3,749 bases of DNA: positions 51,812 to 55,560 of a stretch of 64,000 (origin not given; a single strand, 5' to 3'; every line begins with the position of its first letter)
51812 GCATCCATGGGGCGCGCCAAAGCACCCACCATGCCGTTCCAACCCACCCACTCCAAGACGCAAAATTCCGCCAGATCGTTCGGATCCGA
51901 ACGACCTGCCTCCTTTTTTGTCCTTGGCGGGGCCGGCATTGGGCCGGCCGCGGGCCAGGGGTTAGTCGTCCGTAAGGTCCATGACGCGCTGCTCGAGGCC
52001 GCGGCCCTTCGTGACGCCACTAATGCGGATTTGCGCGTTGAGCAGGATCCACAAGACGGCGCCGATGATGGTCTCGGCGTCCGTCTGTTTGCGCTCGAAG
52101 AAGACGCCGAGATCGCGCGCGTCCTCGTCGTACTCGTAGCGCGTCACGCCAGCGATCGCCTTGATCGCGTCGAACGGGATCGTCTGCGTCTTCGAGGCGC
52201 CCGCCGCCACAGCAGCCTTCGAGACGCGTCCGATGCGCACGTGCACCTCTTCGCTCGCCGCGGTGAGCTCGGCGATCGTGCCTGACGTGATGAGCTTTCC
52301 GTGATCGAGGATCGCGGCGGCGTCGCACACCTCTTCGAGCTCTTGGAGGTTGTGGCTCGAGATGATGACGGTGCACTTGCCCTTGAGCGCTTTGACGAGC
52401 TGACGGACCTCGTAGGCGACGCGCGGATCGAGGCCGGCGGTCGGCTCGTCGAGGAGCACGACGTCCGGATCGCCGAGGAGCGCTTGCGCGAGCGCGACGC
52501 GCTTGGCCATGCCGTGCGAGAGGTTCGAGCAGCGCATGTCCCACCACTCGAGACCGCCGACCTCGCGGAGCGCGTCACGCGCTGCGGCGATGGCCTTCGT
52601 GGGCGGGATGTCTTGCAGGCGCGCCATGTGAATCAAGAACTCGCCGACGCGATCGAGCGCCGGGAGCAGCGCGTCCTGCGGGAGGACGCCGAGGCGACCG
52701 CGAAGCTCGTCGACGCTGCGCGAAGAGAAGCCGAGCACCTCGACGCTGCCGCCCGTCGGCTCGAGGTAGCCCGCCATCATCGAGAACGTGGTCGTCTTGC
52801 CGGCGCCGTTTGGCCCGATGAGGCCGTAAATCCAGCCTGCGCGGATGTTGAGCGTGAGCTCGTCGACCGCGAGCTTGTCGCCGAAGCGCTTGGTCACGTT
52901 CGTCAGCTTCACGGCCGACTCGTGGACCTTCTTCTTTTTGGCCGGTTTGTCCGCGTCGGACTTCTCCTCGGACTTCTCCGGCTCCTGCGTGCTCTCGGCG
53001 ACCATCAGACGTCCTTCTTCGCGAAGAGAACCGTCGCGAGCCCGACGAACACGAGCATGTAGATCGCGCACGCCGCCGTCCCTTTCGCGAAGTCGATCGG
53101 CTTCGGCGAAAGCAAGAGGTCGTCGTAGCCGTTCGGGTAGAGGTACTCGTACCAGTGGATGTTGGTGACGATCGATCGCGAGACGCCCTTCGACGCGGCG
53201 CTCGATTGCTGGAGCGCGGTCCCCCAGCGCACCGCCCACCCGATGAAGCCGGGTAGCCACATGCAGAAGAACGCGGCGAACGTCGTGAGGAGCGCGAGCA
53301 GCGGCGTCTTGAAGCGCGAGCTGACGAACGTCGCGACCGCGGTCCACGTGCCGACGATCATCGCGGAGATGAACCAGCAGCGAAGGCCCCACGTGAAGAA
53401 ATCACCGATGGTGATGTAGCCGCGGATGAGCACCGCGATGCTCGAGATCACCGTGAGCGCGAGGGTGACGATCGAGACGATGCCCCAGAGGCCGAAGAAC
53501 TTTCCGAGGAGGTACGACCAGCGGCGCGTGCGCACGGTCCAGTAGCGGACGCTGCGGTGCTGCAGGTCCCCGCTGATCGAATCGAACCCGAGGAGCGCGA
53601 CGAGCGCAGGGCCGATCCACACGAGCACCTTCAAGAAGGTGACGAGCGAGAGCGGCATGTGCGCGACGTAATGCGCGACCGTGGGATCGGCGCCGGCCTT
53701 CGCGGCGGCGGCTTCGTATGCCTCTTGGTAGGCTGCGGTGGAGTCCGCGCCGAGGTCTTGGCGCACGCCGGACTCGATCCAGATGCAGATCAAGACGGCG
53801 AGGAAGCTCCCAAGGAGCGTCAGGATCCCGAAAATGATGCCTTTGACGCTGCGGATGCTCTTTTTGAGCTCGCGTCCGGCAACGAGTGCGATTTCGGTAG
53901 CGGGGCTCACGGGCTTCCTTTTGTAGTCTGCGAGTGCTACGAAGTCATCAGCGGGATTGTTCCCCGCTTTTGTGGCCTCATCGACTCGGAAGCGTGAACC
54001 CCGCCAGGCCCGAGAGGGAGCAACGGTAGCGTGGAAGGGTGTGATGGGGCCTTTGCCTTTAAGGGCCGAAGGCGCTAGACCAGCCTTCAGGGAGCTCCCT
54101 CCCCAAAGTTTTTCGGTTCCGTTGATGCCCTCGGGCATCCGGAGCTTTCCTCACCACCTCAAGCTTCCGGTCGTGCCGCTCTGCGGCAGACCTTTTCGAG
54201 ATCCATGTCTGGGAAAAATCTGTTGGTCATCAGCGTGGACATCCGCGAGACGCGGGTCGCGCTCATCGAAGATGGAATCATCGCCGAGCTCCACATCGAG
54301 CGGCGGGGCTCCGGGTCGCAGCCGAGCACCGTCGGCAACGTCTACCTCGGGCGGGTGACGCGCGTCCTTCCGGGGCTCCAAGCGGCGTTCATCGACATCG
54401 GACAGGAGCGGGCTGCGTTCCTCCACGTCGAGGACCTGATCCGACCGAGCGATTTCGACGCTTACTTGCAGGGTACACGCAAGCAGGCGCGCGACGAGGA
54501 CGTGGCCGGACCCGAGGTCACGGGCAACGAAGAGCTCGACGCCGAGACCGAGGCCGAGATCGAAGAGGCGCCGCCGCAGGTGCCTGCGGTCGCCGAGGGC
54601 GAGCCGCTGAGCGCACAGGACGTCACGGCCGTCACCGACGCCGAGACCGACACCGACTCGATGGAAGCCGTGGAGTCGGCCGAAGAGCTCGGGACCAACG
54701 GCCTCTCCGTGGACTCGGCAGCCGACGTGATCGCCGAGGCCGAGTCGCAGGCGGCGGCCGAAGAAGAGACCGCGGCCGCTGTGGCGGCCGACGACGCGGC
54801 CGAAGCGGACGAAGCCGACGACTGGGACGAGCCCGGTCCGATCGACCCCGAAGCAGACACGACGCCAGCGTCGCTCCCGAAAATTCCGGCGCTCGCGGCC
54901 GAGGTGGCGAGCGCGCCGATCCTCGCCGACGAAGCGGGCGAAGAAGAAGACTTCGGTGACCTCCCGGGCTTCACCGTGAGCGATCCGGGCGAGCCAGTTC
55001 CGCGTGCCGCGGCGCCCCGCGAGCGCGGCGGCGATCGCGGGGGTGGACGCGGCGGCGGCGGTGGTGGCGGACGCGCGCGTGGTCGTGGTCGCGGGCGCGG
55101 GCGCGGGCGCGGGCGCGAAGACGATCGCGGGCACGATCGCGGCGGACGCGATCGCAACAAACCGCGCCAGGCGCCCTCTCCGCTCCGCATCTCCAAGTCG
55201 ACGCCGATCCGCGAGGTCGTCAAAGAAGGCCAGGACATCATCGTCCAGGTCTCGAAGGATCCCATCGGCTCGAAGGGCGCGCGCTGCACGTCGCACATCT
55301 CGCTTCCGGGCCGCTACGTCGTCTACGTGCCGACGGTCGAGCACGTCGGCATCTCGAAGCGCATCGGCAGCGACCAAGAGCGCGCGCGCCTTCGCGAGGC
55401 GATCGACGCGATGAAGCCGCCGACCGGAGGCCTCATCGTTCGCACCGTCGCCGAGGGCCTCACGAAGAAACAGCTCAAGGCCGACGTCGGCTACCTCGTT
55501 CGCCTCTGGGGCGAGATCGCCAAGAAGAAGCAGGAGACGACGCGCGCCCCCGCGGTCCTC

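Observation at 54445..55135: ~230-aa acidic plus RG/RGG low-complexity insertion inside the S1 domain of RNase E/G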

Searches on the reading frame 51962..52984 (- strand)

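Call 49: search_protein_families(library=pfam, proteins=[window:51962-52984:-], max_evalue=1)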
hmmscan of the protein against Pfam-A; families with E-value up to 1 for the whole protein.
window:51962-52984:- (340 aa): 9 families
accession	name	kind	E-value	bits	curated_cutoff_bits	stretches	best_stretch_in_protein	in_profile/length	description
PF00005.33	ABC_tran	-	7.5e-28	98.3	25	1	41-183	2-137/137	ABC transporter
PF13304.12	AAA_21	-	7.6e-14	52.9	27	2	153-216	236-303/304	AAA domain, putative AbiEii toxin, Type IV TA system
PF13604.12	AAA_30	-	4.2e-05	23.8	27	1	52-100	20-68/191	AAA domain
PF02463.25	SMC_N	-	0.0028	17.5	40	1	175-220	161-206/220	RecF/RecN/SMC N terminal domain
PF00448.28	SRP54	-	0.012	15.7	22.7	1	55-81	6-32/196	SRP54-type protein, GTPase domain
PF13166.12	AAA_13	-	0.025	13.7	36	0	169-220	523-578/713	AAA domain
PF13245.12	AAA_19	-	0.04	14.5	25.1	1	53-99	14-62/134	AAA domain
PF00004.35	AAA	-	0.06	14.2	21.2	1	55-86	3-34/131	ATPase family associated with various cellular activities (AAA)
PF02702.23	KdpD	-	0.12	12.3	26.1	1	140-223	50-134/210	Osmosensitive K+ channel His kinase sensor domain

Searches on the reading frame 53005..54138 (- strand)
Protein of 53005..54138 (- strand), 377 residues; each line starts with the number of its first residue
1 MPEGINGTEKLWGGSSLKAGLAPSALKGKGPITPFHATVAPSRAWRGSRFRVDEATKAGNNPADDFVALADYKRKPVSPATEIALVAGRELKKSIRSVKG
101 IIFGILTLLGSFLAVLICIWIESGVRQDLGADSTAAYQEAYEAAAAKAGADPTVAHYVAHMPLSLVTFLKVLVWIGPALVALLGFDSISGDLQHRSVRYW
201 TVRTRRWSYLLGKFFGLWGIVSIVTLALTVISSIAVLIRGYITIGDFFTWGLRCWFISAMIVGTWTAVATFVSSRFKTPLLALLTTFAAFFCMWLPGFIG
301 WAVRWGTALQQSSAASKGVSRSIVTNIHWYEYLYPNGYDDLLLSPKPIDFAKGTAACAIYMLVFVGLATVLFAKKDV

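Call 49: search_protein_families(library=pfam, proteins=[window:53005-54138:-], max_evalue=1)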
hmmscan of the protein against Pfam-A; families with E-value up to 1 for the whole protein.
window:53005-54138:- (377 aa): 3 families
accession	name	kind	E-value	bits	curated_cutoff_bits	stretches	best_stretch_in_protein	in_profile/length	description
PF12679.13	ABC2_membrane_2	-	1.7e-12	47.6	27.2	1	86-377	3-283/283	ABC-2 family transporter protein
PF12698.13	ABC2_membrane_3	-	0.12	11.8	31.6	1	184-368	180-345/347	ABC-2 family transporter protein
PF10873.13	CYYR1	-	0.21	12.4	31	1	97-121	55-79/149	Cysteine and tyrosine-rich protein 1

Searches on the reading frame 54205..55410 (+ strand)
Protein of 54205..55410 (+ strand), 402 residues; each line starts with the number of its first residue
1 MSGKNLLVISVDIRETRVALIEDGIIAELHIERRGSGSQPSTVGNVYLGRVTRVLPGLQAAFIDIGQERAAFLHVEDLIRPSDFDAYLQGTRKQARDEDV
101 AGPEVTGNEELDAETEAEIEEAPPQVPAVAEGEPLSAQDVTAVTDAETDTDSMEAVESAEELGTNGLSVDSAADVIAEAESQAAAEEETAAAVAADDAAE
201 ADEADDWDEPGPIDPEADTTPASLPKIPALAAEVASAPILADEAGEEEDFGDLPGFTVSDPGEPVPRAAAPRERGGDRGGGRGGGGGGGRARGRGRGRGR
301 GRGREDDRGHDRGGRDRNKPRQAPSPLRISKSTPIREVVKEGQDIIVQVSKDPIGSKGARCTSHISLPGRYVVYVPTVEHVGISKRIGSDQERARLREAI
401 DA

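Call 12: search_solved_structures(query=window:54205-55410:+, show_alignments=0, max_evalue=0.01)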
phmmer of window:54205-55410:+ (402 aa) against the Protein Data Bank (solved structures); distinct sequences matched with E-value up to 0.01: 11.
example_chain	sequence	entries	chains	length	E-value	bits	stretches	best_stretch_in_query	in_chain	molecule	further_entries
2bx2_L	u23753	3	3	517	1.3e-20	77.2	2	334-400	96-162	RIBONUCLEASE E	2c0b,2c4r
5f6c_A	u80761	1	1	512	1.4e-20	77.1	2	335-400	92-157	Ribonuclease E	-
5f6c_B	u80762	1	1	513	1.4e-20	77.1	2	335-400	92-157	Ribonuclease E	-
2vrt_A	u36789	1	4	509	1.6e-20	76.9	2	334-400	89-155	RIBONUCLEASE E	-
6g63_A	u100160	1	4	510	1.6e-20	76.9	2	334-400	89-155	Ribonuclease E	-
2vmk_A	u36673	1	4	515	1.6e-20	76.9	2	334-400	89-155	RIBONUCLEASE E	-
4oxp_A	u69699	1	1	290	1.6e-18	70.3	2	301-400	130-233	Ribonuclease E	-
8b0j_L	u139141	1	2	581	6.2e-18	68.4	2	334-400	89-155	Ribonuclease E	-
1slj_A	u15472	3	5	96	2.7e-13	53.1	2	43-81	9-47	Ribonuclease E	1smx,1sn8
7oyc_C2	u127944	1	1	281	0.00071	22.1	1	273-313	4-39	40S ribosomal protein S2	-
5opt_n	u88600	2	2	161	0.004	19.6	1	270-315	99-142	40S ribosomal protein S10, putative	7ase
